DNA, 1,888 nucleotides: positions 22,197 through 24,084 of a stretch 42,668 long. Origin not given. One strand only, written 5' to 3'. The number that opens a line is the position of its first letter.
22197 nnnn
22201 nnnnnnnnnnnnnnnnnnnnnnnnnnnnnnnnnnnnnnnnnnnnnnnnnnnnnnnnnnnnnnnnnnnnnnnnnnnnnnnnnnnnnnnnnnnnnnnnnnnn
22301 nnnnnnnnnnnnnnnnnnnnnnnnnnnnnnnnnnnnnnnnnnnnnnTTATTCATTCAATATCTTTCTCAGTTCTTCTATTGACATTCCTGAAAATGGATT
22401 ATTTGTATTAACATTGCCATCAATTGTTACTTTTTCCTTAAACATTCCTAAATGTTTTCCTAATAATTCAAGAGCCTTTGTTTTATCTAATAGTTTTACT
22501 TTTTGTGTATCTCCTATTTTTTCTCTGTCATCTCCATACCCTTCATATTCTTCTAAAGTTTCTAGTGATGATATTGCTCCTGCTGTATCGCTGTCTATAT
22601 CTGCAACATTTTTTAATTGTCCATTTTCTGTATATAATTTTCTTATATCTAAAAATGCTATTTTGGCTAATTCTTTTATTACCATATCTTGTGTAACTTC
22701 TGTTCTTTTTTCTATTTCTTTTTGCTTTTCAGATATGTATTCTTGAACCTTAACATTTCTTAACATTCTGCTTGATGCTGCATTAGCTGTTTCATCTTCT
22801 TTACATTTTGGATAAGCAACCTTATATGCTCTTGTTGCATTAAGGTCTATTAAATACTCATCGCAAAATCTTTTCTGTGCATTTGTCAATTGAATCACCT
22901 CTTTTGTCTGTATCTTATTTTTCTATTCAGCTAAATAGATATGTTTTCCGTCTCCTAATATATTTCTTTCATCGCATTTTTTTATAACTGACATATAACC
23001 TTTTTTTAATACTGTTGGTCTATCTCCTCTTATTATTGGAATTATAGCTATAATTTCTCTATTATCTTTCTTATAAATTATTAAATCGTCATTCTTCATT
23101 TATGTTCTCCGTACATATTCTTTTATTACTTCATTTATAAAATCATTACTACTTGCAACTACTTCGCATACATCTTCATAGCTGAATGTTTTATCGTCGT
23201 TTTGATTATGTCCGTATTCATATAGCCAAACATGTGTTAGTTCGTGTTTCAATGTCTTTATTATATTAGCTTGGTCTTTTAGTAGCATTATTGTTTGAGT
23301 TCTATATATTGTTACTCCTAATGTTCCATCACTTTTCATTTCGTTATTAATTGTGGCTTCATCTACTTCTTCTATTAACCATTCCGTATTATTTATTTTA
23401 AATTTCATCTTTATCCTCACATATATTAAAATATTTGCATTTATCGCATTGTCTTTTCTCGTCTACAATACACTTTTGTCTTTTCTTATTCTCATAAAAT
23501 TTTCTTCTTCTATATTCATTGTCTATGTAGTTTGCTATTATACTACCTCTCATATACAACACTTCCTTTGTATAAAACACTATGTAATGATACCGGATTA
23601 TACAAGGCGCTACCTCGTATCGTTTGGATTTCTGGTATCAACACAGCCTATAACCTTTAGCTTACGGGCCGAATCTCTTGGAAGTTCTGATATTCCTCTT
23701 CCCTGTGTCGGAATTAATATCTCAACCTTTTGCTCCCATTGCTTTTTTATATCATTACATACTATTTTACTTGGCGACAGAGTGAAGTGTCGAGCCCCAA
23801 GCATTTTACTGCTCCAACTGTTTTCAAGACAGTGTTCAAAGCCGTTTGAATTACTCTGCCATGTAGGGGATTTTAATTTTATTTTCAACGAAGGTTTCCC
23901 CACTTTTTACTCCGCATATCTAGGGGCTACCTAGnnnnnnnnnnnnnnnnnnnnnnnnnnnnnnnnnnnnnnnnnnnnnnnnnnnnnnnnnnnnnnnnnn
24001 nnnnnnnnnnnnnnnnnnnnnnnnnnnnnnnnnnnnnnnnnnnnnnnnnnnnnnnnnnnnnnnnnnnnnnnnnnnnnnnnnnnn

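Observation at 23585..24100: Roughly 0.5-kb GC-enriched, helix-rich, non-coding block at the head of the packaging operon: candidate large structured RNA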

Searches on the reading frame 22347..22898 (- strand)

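Call 50: search_protein_families(library=pfam, proteins=[window:22347-22898:-], max_evalue=0.01)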
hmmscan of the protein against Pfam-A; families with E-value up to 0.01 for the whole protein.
window:22347-22898:- (183 aa): 1 family
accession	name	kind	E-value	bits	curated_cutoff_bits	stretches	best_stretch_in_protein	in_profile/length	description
PF03592.21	Terminase_2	-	2.5e-38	132.3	26.1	1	4-160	1-138/141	Terminase small subunit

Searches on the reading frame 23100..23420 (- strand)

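Call 50: search_protein_families(library=pfam, proteins=[window:23100-23420:-], max_evalue=0.01)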
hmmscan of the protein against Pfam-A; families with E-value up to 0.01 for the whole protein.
window:23100-23420:- (106 aa): 1 family
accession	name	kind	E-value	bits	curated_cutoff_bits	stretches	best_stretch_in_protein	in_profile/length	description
PF10263.15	SprT-like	-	0.00058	20.1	25.6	1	33-74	32-83/108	SprT-like family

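Call 79: search_protein_families(library=phrogs, proteins=[window:23100-23420:-], max_evalue=0.001)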
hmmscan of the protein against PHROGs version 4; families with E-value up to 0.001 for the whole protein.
window:23100-23420:- (106 aa): 3 families
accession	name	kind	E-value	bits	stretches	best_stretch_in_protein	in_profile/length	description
phrog_1233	-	unknown function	1.3e-11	45.2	1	1-90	6-95/306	-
phrog_13742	-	other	0.00018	22.2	1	9-77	14-83/248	peptidase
phrog_9897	-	unknown function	0.00069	20.2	1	47-97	86-136/192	-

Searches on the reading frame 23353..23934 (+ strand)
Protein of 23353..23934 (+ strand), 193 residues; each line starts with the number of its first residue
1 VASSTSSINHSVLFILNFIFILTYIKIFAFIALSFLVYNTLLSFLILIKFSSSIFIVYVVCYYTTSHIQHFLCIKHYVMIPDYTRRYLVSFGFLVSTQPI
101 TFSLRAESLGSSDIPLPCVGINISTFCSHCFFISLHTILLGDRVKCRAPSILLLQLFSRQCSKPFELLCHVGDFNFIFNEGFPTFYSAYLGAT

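Call 50: search_protein_families(library=pfam, proteins=[window:23353-23934:+], max_evalue=0.01)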
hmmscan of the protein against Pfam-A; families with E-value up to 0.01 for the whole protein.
window:23353-23934:+ (193 aa): 0 families
